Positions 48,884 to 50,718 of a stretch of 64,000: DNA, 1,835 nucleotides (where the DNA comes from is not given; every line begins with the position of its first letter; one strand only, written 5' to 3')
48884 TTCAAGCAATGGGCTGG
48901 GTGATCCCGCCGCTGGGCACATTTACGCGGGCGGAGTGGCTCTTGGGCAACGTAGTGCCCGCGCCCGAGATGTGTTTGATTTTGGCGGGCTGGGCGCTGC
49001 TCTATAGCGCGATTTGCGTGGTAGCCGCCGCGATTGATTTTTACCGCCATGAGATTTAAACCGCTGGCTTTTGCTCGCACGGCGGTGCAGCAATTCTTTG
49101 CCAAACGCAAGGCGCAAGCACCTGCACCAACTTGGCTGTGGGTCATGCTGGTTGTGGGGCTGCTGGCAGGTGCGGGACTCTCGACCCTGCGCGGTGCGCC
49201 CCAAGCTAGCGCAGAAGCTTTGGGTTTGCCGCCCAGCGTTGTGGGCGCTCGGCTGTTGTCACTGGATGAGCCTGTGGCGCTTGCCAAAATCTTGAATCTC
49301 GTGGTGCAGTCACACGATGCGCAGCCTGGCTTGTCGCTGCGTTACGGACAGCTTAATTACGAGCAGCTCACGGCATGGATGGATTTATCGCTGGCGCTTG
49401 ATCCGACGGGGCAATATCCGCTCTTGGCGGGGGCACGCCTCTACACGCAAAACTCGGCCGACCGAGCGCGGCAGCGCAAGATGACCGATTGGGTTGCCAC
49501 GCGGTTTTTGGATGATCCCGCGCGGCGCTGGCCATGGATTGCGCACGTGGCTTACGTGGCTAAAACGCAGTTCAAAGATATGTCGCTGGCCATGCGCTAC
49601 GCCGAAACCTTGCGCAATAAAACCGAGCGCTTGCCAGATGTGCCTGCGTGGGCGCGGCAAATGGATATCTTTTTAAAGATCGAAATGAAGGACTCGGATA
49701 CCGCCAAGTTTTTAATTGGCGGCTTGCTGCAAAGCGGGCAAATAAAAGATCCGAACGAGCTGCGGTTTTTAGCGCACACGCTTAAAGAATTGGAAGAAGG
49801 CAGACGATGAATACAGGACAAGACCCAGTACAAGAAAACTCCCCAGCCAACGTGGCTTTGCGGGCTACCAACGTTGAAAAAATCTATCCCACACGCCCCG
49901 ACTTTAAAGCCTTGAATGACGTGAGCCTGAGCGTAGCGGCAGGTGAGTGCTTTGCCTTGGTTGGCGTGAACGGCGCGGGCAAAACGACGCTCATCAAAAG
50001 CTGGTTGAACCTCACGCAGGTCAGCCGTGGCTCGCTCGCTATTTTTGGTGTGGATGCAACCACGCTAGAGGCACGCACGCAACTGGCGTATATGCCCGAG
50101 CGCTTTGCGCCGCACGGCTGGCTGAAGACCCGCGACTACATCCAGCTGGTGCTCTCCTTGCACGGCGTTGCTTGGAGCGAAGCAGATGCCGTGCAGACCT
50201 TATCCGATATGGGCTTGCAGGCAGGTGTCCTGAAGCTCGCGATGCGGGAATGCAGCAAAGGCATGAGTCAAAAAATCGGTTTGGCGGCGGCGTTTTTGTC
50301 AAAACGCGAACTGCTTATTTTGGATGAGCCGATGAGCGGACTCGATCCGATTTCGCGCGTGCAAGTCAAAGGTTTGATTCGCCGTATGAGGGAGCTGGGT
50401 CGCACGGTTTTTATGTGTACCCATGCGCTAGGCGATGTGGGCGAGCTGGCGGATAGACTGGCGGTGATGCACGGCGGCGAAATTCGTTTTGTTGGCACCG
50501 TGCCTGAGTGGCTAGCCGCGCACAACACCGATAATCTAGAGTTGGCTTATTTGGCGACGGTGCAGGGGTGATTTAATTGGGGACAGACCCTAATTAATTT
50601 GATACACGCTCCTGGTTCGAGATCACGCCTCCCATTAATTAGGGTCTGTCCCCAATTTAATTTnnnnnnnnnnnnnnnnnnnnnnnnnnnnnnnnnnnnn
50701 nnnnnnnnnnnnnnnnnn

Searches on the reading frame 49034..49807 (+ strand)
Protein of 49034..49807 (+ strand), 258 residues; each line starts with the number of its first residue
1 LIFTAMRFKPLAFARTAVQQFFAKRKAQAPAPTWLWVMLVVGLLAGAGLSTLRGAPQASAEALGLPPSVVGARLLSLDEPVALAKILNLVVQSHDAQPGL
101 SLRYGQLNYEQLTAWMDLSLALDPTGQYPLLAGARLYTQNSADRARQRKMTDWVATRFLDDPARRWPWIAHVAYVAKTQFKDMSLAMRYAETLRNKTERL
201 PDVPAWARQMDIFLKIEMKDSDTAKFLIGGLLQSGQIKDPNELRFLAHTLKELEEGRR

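Call 8: search_protein_families(library=pfam, max_evalue=0.1, proteins=[window:49034-49807:+])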
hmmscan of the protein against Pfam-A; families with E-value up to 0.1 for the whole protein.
window:49034-49807:+ (258 aa): 0 families

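Call 73: find_homologous_proteins(query=window:49034-49807:+, max_evalue=0.001)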
Query window:49034-49807:+ (258 aa): 274 proteins with E <= 0.001 among 5498 candidates; the best 120 are listed.
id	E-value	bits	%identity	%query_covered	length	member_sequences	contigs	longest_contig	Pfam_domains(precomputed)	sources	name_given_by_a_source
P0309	6.0e-163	558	100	98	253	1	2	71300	-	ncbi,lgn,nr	ncbi:MAG: hypothetical protein QM533_10860 [Cytophagales bacterium]|nr:hypothetical protein [Cytopha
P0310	5.6e-138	476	83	100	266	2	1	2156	-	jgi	jgi:hypothetical protein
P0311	9.5e-136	469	82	98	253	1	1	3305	-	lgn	-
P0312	2.7e-132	458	78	100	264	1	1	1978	-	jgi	jgi:hypothetical protein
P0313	1.3e-131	455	79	98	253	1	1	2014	-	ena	-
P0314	1.4e-127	442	78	98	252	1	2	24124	-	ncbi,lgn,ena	-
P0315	1.8e-127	442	76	100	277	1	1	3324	-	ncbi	-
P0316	1.5e-126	439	77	98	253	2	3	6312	-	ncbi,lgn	-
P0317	1.6e-125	435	78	98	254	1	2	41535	-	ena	-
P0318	2.6e-125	435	78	98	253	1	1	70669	-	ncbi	-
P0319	6.0e-125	434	77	96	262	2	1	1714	-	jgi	jgi:hypothetical protein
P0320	8.1e-125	433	80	93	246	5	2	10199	-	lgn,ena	-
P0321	1.4e-124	432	76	100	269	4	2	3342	-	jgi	jgi:hypothetical protein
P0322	1.6e-124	432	80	95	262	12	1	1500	-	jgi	jgi:hypothetical protein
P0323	2.2e-124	432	79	96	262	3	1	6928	-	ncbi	-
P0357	1.6e-61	226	53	81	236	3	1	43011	-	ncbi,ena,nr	ncbi:MAG TPA: hypothetical protein VM571_13840 [Noviherbaspirillum sp.]|nr:hypothetical protein [Nov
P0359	2.0e-59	219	52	81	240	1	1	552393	-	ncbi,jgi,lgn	jgi:hypothetical protein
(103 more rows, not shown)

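Call 74: find_encoding_contigs(protein=P0359, flank=10000, max_places=2)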
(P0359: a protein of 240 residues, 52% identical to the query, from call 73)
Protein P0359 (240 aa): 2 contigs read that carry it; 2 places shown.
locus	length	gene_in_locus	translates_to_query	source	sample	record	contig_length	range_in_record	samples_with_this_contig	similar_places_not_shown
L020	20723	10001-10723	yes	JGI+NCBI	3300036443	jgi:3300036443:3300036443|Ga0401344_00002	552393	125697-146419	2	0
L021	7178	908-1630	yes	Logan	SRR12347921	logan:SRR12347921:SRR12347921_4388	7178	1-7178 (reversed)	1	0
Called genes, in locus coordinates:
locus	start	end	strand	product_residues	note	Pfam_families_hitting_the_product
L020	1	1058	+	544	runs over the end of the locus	-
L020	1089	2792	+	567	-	PF05157:MshEN, PF00437:T2SSE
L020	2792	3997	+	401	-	PF28597:T2SSF_N, PF00482:T2SSF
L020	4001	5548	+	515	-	-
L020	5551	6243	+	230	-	-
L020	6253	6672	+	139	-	-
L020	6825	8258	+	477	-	-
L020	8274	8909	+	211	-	-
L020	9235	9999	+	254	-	PF12698:ABC2_membrane_3 (weak)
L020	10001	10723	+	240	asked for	-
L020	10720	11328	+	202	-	PF00072:Response_reg, PF02954:HTH_8 (weak)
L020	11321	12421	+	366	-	PF02518:HATPase_c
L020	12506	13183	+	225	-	PF07963:N_methyl (weak)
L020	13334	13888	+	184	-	PF11159:DUF2939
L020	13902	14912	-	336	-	PF00291:PALP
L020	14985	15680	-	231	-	PF01177:Asp_Glu_race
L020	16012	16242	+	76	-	-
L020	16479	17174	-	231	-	PF02586:SRAP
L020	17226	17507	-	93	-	-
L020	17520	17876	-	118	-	-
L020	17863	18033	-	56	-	-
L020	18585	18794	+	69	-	PF04964:Flp_Fap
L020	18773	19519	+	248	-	PF01478:Peptidase_A24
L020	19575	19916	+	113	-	PF13340:DUF4096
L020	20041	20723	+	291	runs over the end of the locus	PF08666:SAF, PF16976:RcpC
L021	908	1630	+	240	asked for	-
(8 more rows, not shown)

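Call 78: search_protein_families(library=ncbifam, max_evalue=0.01, proteins=[window:49034-49807:+])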
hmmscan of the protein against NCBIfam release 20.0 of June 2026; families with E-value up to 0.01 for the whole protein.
window:49034-49807:+ (258 aa): 0 families

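Call 81: find_encoding_contigs(protein=P0357, flank=10000, max_places=1)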
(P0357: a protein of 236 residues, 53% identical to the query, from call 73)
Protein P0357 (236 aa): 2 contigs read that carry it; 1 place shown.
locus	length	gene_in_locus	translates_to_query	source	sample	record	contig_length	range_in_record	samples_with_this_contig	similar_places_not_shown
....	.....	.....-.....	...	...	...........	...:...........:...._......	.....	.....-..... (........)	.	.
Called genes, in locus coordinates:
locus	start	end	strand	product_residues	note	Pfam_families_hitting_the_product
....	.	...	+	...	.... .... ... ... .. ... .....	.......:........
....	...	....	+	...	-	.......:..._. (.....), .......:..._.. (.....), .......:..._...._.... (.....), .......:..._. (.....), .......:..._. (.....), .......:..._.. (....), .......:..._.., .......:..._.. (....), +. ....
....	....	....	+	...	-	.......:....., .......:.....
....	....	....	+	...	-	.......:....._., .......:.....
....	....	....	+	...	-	-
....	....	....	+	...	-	-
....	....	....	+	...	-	-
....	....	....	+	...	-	-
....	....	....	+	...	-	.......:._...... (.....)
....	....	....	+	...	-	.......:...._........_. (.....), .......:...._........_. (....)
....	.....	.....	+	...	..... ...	-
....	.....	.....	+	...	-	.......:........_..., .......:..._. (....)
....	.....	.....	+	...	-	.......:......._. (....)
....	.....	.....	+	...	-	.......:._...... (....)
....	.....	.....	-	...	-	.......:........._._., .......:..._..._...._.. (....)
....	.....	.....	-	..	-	-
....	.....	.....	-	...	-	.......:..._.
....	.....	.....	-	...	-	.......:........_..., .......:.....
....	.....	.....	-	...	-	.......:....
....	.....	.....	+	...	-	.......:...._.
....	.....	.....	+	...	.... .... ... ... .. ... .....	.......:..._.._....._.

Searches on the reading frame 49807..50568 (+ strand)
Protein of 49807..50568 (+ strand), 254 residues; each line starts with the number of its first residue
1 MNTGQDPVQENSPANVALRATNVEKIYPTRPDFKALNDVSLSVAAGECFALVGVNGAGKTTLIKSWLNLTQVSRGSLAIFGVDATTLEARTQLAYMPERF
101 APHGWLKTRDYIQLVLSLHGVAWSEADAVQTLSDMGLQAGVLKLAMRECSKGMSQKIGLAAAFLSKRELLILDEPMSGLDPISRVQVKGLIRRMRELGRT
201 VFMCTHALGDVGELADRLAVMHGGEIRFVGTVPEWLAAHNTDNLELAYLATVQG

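Call 8: search_protein_families(library=pfam, max_evalue=0.1, proteins=[window:49807-50568:+])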
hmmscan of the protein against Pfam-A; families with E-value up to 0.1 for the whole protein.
window:49807-50568:+ (254 aa): 14 families
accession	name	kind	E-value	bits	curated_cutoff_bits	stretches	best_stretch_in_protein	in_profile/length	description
PF00005.33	ABC_tran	-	6e-22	79.2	25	1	36-176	1-136/137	ABC transporter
PF13304.12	AAA_21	-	8.7e-12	46.1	27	2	143-206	232-298/304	AAA domain, putative AbiEii toxin, Type IV TA system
PF00448.28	SRP54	-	0.0008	19.5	22.7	1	49-99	4-54/196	SRP54-type protein, GTPase domain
PF13604.12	AAA_30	-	0.015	15.5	27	1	48-174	20-96/191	AAA domain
PF01443.25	Viral_helicase1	-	0.017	15.4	21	1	53-92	5-34/228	Viral superfamily 1 RNA helicase core domain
PF13401.12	AAA_22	-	0.025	15.3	27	1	48-83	7-33/130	AAA domain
PF13166.12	AAA_13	-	0.036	13.2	36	0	164-208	524-571/713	AAA domain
PF02367.23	TsaE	-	0.04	14.3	26.6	1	42-72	17-47/128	Threonylcarbamoyl adenosine biosynthesis protein TsaE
PF02463.25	SMC_N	-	0.041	13.7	40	0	32-65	9-43/220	RecF/RecN/SMC N terminal domain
PF13555.12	AAA_29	-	0.043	14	27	1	41-63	17-39/61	P-loop containing region of AAA domain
PF13191.12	AAA_16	-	0.051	14.5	32.6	0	36-69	12-48/167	AAA ATPase domain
PF19993.5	DO-GTPase2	-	0.069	13.2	27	0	50-76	4-30/226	Double-GTPase 2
PF13476.12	AAA_23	-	0.087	13.9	27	0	47-64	20-37/201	AAA domain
PF13671.12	AAA_33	-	0.093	13.5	27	0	50-68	3-21/143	AAA domain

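Call 78: search_protein_families(library=ncbifam, max_evalue=0.01, proteins=[window:49807-50568:+])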
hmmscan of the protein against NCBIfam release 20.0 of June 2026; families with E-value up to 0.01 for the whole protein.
window:49807-50568:+ (254 aa): 189 families (the best 25 are shown)
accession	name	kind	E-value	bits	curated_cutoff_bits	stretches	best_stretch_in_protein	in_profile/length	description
TIGR01188.1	drrA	subfamily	1.8e-39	135.8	312.45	1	32-234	5-210/302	daunorubicin resistance ABC transporter, ATP-binding protein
NF033858.1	ABC2_perm_RbbA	equivalog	2.4e-37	128.4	1050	1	7-252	256-501/909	ribosome-associated ATPase/putative transporter RbbA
TIGR03740.1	galliderm_ABC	subfamily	7.6e-32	110.8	309.75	1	22-231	5-207/223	lantibiotic protection ABC transporter ATP-binding subunit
TIGR04521.1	ECF_ATPase_2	equivalog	3.5e-31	108.3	330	2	126-239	122-236/279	energy-coupling factor transporter ATPase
TIGR03864.1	PQQ_ABC_ATP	hypoth_equivalog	1e-30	106.9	302.25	1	21-250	5-234/236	ABC transporter, ATP-binding subunit, PQQ-dependent alcohol dehydrogenase system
TIGR03522.1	GldA_ABC_ATP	equivalog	1.8e-30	106.4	402.6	1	19-247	4-231/301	gliding motility-associated ABC transporter ATP-binding subunit GldA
TIGR01186.1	proV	subfamily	4.2e-28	98.5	326.6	1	34-238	7-220/363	betaine/proline/choline family ABC transporter ATP-binding protein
TIGR03415.1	ABC_choXWV_ATP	equivalog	1.3e-27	96.7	483.75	1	35-237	39-254/382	choline ABC transporter ATP-binding protein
NF047565.1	PSM_export_PmtA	equivalog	1.8e-27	96.3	350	1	29-236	11-216/282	phenol-soluble modulin export ABC transporter ATP-binding protein PmtA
NF010059.0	PRK13536.1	equivalog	5.8e-27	94.3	549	1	10-225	36-251/342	nodulation factor ABC transporter ATP-binding protein NodI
TIGR03265.1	PhnT2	equivalog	2.8e-26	92.6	457.7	1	21-234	5-221/353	putative 2-aminoethylphosphonate ABC transporter ATP-binding protein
TIGR01288.1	nodI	equivalog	3.5e-26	91.9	424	1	15-225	2-212/303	nodulation factor ABC transporter ATP-binding protein NodI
NF010060.0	PRK13537.1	equivalog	1.5e-25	89.8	521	1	17-225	15-223/314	nodulation factor ABC transporter ATP-binding protein NodI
TIGR04520.1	ECF_ATPase_1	equivalog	2.5e-25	89.4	315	2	142-238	130-226/269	energy-coupling factor transporter ATPase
TIGR02857.1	CydD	equivalog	7e-25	88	435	1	5-217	311-525/529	thiol reductant ABC exporter subunit CydD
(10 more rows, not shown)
